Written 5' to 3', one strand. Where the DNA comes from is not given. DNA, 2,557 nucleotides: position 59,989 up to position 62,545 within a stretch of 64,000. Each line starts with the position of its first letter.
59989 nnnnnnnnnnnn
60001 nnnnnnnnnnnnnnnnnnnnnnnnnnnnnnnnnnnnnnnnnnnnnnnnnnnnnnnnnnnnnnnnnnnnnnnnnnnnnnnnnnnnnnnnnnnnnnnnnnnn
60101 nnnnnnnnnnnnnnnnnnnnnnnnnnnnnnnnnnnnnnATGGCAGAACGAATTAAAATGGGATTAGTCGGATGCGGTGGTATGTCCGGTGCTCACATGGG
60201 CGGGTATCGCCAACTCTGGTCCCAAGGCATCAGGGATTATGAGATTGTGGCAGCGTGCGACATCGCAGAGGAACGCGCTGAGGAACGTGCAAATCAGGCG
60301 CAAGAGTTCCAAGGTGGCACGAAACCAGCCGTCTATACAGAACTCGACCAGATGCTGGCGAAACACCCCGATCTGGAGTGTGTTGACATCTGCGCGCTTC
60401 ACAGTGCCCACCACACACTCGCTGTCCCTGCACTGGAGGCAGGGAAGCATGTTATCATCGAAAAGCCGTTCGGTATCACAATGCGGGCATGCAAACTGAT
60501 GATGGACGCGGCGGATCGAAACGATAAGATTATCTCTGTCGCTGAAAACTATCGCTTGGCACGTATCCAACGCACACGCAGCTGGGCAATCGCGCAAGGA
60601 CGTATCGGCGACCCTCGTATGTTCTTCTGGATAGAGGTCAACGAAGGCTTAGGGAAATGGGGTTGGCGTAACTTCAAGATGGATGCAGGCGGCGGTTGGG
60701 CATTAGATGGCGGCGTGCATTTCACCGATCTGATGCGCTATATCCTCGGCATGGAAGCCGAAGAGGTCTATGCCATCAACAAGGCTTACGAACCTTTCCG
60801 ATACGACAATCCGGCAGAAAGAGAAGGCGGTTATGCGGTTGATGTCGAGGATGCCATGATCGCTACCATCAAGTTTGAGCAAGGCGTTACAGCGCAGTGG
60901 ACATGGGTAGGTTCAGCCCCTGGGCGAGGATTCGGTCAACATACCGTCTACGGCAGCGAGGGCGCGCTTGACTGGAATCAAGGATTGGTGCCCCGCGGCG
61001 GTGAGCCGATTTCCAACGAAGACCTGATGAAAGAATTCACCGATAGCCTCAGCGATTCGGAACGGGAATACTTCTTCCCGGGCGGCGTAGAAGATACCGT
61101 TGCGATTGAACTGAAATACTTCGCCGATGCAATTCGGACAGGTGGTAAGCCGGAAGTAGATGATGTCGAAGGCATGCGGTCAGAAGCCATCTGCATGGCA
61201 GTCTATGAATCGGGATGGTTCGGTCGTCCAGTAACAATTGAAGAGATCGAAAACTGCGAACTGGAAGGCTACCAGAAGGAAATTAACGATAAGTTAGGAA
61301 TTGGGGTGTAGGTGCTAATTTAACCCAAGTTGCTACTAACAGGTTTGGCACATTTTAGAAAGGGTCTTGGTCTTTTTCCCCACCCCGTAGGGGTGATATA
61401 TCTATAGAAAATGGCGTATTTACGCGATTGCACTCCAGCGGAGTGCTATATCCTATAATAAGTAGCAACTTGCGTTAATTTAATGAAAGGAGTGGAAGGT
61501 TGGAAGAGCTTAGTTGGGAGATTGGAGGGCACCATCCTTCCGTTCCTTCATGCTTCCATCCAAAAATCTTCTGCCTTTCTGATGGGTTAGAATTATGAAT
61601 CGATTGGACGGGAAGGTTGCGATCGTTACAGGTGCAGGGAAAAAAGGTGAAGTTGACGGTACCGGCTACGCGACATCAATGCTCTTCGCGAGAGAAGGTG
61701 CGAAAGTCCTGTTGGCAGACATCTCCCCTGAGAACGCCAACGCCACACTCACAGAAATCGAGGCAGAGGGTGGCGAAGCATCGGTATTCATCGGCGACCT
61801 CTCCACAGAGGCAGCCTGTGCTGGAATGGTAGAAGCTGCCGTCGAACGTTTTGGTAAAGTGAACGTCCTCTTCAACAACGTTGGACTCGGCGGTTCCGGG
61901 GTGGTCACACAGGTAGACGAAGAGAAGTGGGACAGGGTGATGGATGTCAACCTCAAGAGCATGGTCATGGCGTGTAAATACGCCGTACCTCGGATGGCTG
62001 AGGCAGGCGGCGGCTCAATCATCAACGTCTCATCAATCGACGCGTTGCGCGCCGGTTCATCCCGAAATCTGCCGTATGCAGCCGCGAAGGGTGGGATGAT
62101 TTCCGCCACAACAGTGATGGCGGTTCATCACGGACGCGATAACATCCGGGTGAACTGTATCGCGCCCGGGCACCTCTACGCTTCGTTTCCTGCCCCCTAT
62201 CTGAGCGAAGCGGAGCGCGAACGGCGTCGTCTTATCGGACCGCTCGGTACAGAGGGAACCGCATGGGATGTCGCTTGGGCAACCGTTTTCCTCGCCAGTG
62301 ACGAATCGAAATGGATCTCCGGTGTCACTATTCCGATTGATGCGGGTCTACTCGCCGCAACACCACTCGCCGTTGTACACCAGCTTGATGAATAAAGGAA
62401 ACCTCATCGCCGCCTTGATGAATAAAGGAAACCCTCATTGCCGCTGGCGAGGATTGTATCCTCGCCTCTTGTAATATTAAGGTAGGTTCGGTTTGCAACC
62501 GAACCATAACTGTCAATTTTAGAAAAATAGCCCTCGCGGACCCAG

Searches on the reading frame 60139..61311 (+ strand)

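Call 34: search_protein_families(library=pfam, proteins=[window:60139-61311:+])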
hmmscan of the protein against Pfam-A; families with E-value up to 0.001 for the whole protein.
window:60139-61311:+ (390 aa): 3 families
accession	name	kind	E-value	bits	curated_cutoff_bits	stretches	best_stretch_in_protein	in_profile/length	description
PF02894.22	GFO_IDH_MocA_C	-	1.3e-19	71.3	22.9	1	150-366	3-217/218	Oxidoreductase family, C-terminal alpha/beta domain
PF01408.29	GFO_IDH_MocA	-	1.5e-19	71.3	24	1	5-135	1-119/120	Oxidoreductase family, NAD-binding Rossmann fold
PF22725.1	GFO_IDH_MocA_C3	-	7.4e-18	65.2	27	1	150-277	7-123/124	GFO/IDH/MocA C-terminal domain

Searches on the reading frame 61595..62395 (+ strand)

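Call 34: search_protein_families(library=pfam, proteins=[window:61595-62395:+])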
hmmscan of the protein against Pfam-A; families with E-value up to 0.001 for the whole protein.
window:61595-62395:+ (266 aa): 3 families
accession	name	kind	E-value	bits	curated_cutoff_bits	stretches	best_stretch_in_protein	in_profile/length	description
PF13561.12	adh_short_C2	-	7.9e-54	183.2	27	1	21-252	6-235/236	Enoyl-(Acyl carrier protein) reductase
PF00106.31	adh_short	-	5.8e-47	160.1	26.6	1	7-194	1-182/195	short chain dehydrogenase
PF08659.16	KR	-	1.1e-05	25.9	22.6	1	22-164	11-152/180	KR domain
